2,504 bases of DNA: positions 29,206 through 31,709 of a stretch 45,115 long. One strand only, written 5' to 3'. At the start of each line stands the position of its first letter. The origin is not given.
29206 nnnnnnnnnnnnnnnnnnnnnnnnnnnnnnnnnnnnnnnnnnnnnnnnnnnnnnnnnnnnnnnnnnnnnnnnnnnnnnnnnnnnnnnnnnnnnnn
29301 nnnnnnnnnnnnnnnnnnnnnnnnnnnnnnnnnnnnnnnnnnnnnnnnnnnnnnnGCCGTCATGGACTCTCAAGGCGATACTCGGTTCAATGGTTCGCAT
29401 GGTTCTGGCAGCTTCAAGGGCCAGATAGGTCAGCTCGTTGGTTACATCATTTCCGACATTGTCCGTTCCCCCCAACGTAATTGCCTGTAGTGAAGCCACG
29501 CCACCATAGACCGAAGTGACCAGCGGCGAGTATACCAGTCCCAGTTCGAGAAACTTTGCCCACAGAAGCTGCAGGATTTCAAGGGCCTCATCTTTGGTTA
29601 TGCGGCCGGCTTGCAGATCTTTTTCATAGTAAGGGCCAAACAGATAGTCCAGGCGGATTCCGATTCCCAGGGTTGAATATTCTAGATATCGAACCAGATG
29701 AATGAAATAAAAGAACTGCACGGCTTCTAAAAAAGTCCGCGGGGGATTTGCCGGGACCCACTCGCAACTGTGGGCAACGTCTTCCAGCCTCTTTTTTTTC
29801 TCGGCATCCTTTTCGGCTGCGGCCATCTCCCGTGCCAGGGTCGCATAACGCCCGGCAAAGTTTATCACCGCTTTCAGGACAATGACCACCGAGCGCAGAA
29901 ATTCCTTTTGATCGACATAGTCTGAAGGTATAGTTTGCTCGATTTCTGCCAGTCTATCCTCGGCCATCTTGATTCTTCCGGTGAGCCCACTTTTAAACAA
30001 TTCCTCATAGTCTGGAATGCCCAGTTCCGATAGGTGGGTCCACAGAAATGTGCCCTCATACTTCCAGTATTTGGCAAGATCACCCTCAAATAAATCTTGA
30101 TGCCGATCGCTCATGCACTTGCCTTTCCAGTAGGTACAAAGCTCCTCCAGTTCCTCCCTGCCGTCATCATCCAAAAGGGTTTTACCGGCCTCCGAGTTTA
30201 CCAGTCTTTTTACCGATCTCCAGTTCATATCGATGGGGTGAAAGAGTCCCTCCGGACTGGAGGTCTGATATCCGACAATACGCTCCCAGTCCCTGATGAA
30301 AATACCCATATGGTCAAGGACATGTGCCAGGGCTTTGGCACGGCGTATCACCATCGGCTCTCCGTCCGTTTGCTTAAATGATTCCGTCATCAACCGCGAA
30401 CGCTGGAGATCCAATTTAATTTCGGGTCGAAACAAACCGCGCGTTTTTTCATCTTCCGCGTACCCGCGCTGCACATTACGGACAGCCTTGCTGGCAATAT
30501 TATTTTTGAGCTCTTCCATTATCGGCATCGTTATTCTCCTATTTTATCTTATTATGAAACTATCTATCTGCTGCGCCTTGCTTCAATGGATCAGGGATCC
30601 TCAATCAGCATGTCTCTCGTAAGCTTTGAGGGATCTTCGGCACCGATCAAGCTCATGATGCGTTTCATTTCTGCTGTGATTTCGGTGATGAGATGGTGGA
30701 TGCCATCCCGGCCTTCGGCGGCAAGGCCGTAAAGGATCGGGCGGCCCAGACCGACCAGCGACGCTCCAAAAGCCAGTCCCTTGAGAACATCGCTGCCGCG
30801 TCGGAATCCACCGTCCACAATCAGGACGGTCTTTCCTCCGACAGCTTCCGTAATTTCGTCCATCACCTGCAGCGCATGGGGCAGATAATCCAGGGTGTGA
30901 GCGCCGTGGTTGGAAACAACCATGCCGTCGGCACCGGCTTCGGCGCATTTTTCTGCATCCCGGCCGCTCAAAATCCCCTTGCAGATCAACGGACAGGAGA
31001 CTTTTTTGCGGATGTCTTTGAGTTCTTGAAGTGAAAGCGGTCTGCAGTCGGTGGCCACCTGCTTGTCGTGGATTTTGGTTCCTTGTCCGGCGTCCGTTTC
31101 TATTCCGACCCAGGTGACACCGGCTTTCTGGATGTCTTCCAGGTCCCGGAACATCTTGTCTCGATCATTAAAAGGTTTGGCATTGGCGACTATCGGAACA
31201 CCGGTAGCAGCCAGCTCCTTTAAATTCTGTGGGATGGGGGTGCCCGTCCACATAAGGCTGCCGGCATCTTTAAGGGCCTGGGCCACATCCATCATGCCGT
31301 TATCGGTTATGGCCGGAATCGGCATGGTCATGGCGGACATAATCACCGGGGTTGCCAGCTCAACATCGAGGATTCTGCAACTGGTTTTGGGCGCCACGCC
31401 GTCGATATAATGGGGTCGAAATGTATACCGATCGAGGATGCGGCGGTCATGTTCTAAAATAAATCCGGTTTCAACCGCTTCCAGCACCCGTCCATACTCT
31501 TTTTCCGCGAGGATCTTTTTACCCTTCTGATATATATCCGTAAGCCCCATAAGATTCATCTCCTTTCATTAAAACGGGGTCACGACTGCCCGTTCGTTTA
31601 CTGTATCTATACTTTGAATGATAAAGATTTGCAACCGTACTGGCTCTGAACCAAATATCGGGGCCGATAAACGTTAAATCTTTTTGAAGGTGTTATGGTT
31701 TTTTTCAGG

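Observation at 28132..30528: Glycyl radical enzyme with Tyr in place of the Cys-loop general-base Glu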

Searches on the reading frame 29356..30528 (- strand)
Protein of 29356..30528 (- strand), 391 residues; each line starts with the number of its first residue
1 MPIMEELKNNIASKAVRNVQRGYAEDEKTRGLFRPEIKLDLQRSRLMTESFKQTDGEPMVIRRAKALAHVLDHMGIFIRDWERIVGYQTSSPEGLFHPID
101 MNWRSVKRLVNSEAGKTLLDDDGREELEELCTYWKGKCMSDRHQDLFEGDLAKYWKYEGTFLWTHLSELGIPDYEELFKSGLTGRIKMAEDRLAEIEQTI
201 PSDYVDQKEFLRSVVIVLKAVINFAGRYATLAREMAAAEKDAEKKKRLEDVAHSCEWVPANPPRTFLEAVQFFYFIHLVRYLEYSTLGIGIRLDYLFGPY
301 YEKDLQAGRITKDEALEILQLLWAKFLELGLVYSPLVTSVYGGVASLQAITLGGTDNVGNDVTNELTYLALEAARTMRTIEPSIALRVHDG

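Call 31: search_solved_structures(query=window:29356-30528:-, max_evalue=1e-10, show_alignments=5)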
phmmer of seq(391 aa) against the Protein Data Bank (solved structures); distinct sequences matched with E-value up to 1e-10: 31.
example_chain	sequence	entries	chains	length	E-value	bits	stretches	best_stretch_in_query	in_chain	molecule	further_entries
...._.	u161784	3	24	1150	4.2e-69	236.7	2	35-390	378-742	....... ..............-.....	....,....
2f3o_A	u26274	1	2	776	8.2e-58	199.5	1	37-391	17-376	pyruvate formate-lyase 2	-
5ymr_B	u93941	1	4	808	3.6e-57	197.4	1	38-390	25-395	Formate acetyltransferase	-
1r8w_A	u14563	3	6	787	6.5e-53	183.4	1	39-388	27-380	glycerol dehydratase | B12-independent glycerol dehydratase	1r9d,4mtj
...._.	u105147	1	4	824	1e-49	172.9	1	39-390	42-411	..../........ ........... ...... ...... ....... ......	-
5i2a_A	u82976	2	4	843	3.3e-48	167.9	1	38-390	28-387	Diol-dehydratase | Diol dehydratase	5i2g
8iof_A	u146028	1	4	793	4.3e-47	164.3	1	36-387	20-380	Benzylsuccinate synthase alpha subunit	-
7kq3_A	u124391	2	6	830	1e-46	163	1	37-390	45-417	Isethionate sulfite-lyase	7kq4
9o8u_A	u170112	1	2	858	2.6e-46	161.7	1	33-389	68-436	1-methyl alkyl succinate synthase subunit MasD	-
5a0u_A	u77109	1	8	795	4e-45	157.8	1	35-390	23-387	CHOLINE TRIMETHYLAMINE LYASE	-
5a0z_A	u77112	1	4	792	4e-45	157.8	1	35-390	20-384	CHOLINE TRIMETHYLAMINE LYASE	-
8id1_A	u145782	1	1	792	2.9e-44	155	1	34-388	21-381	Formate C-acetyltransferase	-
6xs4_A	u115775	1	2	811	7.8e-42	146.9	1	41-391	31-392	Formate C-acetyltransferase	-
8id7_A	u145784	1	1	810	9.9e-41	143.3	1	41-391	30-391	Probable dehydratase YbiW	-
8yjn_A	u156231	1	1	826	1e-40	143.3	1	41-391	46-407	Probable dehydratase YbiW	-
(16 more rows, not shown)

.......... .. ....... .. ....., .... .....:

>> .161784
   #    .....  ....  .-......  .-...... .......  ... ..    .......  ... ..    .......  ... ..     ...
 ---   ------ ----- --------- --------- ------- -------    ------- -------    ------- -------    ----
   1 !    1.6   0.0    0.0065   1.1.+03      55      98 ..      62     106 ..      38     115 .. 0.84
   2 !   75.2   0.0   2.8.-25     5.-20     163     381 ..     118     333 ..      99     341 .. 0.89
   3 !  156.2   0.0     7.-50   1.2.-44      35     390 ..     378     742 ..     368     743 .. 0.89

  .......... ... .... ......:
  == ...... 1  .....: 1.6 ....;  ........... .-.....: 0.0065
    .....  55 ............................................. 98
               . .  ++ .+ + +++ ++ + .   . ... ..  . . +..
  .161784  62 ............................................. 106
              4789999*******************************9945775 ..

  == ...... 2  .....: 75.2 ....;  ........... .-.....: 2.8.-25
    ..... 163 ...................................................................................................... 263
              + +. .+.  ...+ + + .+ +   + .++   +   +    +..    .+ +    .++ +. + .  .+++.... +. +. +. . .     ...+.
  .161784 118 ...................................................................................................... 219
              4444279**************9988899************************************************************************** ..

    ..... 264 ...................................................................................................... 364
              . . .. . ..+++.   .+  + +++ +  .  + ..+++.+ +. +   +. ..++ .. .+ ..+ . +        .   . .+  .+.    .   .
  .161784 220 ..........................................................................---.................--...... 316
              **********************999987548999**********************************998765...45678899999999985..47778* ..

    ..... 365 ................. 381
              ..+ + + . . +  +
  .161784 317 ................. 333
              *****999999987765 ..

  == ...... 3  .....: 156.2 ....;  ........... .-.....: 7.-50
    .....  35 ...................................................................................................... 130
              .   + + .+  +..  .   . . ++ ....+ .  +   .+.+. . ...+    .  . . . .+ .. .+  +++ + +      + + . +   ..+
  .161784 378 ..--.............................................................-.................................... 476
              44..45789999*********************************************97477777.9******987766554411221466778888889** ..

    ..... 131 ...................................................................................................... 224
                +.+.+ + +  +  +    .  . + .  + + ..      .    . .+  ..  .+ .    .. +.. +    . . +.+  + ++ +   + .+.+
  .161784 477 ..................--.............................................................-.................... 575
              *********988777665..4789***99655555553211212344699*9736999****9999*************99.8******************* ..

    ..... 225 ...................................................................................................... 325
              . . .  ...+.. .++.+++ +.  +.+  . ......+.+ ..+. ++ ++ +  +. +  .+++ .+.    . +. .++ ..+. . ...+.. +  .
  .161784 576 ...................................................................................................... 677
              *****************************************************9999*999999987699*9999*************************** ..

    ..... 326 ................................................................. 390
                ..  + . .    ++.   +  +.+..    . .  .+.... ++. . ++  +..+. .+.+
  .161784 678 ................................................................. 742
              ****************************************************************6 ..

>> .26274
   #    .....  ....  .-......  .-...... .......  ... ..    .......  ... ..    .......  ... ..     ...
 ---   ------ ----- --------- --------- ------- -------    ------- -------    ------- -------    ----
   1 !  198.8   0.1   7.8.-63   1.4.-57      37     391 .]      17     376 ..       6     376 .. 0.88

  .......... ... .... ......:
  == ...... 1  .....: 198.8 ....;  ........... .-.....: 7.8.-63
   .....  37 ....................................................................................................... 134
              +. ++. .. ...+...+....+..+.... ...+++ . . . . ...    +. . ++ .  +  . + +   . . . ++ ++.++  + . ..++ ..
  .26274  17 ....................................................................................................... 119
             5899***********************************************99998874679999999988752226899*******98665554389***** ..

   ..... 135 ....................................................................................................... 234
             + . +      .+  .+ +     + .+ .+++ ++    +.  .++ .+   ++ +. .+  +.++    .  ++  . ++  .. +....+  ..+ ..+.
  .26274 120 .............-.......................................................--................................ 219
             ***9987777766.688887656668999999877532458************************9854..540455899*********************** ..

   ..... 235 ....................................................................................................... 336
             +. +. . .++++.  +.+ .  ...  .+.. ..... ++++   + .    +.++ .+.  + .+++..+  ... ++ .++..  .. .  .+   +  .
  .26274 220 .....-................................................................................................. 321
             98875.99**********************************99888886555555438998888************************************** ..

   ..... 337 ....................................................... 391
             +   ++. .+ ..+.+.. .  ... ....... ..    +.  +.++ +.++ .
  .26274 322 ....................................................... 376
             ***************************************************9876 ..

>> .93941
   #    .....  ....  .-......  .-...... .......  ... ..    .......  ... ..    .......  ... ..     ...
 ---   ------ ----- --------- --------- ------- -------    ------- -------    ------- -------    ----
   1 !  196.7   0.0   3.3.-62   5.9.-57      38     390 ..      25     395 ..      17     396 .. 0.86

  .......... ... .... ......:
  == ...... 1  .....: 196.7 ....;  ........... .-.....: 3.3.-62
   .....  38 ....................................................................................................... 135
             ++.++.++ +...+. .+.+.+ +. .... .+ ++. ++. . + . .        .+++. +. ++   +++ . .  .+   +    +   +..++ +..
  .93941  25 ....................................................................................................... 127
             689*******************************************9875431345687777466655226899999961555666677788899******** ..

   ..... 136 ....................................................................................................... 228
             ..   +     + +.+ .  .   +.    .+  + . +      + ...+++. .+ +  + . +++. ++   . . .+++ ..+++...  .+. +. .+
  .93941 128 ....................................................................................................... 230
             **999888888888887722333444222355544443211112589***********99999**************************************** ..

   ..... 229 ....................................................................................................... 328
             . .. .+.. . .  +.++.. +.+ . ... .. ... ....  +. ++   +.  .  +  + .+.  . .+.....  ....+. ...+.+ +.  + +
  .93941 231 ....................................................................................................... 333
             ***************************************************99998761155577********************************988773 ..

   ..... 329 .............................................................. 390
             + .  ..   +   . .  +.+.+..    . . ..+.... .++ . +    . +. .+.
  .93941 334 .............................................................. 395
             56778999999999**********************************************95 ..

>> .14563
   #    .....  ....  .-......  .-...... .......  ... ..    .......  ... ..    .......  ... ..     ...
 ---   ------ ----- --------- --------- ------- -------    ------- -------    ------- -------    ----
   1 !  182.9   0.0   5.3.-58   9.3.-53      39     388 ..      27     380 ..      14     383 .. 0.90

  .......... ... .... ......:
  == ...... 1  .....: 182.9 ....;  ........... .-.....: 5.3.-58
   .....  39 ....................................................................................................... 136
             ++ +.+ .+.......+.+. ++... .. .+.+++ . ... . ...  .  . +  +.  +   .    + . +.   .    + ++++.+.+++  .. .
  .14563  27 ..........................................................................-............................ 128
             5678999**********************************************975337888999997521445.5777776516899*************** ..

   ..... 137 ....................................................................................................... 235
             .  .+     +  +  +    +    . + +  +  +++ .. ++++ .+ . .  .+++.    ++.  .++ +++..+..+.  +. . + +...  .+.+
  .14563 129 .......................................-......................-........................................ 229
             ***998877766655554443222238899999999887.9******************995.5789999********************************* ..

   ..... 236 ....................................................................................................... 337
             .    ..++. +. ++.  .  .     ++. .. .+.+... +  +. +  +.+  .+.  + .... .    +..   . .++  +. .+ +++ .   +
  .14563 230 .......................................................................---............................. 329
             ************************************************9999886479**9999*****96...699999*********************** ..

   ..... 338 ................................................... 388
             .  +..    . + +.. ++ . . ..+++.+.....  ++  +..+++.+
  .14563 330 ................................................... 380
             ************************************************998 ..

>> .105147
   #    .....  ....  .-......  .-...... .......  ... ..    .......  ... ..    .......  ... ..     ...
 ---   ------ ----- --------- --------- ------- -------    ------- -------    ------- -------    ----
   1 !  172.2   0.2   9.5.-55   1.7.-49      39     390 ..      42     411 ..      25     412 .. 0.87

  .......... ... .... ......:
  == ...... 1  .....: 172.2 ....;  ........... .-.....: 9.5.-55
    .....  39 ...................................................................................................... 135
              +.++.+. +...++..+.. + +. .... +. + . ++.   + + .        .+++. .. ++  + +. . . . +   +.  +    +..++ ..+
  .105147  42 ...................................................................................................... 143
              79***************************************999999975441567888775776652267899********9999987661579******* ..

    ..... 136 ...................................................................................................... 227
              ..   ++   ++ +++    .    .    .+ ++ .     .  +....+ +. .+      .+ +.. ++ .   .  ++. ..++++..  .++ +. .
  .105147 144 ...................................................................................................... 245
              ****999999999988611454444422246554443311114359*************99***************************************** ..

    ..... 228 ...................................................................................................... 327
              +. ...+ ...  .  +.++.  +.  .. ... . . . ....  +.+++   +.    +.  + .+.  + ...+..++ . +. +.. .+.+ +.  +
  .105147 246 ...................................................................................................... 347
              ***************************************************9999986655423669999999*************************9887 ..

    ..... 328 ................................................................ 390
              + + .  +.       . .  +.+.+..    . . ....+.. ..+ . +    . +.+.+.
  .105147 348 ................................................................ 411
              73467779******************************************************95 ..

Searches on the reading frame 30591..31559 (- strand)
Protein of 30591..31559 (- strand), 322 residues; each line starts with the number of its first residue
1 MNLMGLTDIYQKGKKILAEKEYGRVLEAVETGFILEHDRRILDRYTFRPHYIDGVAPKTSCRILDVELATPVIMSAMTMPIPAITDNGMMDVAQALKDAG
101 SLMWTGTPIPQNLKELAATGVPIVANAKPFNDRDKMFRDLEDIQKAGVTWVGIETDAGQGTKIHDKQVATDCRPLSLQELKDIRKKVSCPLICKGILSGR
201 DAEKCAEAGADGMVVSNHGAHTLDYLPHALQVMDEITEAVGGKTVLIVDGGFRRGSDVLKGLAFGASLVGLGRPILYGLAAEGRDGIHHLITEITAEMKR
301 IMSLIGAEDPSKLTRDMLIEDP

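Call 5: search_protein_families(library=pfam, proteins=[window:30591-31559:-])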
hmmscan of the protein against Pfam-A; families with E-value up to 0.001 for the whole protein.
window:30591-31559:- (322 aa): 3 families
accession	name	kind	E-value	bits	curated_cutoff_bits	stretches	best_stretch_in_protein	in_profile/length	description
PF01070.24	FMN_dh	-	3.7e-66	224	24.9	2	174-318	204-348/350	FMN-dependent dehydrogenase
PF01645.23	Glu_synthase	-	1.8e-05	24.5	20.4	0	226-276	260-308/369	Conserved region in glutamate synthase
PF01180.27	DHO_dh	-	2.5e-05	24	27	0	227-295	224-288/291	Dihydroorotate dehydrogenase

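Call 9: search_protein_families(library=ncbifam, proteins=[window:30591-31559:-])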
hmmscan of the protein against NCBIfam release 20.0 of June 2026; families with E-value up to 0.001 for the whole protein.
window:30591-31559:- (322 aa): 8 families
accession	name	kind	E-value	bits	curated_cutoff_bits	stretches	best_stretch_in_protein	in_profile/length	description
TIGR03966.1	actino_HemFlav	equivalog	1.8e-38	132.3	470.85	2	177-317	236-376/385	pre-mycofactocin synthase MftD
TIGR02708.1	L_lactate_ox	equivalog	6.3e-36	124.1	645.5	2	175-309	215-349/367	L-lactate oxidase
NF008398.0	PRK11197.1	subfamily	2.1e-35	122.2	376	1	175-320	232-377/381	L-lactate dehydrogenase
NF033901.1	L_lactate_LldD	exception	1.3e-30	106.7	550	1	173-319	229-376/377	FMN-dependent L-lactate dehydrogenase LldD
TIGR02151.1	IPP_isom_2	equivalog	3.5e-14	52.5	281.3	1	240-316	256-332/338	type 2 isopentenyl-diphosphate Delta-isomerase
TIGR01304.1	IMP_DH_rel_2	equivalog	1.7e-06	27.6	342.1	1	152-289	152-299/365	GuaB3 family IMP dehydrogenase-related protein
NF003648.0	PRK05286.2-1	equivalog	0.0004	19.4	433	0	228-306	274-353/360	quinone-dependent dihydroorotate dehydrogenase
NF003198.0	PRK04169.1-2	subfamily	0.00072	18.7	247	0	175-217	184-227/249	geranylgeranylglyceryl/heptaprenylglyceryl phosphate synthase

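Call 85: search_solved_structures(query=window:30591-31559:-, max_evalue=1e-15)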
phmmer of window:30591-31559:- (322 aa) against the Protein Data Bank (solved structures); distinct sequences matched with E-value up to 1e-15: 47.
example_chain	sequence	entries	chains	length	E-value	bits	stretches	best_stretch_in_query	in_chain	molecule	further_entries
7f22_A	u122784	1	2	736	1.1e-48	169.1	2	172-313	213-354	L-lactate oxidase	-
7f20_A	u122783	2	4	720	1.3e-48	168.9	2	172-313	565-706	L-lactate oxidase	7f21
5zbm_A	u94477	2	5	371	7.9e-38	133.5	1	173-319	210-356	Glycolate oxidase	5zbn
1al7_A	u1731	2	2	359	9.2e-35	123.4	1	173-318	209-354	GLYCOLATE OXIDASE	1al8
1gox_A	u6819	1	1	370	1e-34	123.3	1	173-318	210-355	(S)-2-HYDROXY-ACID OXIDASE, PEROXISOMAL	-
1gyl_A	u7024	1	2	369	1.3e-34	122.9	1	173-318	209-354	GLYCOLATE OXIDASE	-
6gmc_A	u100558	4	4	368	2.3e-34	122.1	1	175-317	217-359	Hydroxyacid oxidase 1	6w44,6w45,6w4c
5qib_A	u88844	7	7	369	2.3e-34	122.1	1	175-317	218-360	Hydroxyacid oxidase 1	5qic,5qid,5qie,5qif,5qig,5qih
2w0u_A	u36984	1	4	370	2.3e-34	122.1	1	175-317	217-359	HYDROXYACID OXIDASE 1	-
2rdt_A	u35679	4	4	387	2.8e-34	121.8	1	175-317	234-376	Hydroxyacid oxidase 1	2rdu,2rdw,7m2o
2nzl_A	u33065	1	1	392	2.9e-34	121.7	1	175-317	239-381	Hydroxyacid oxidase 1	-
6gmb_A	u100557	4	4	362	3.5e-34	121.5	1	175-312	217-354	Hydroxyacid oxidase 1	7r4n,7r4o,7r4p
6rhs_A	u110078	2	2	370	8.2e-34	120.3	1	158-310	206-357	Putative L-lactate oxidase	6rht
6r9v_A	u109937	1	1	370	1.5e-33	119.4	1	158-310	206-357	Putative L-lactate oxidase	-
2a7n_A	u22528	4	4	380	7.2e-31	110.6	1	183-318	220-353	L(+)-mandelate dehydrogenase | (S)-Mandelate Dehydrogenase | (S)-mandelate dehydrogenase, Peroxisomal (S)-2-hydroxy-acid oxidase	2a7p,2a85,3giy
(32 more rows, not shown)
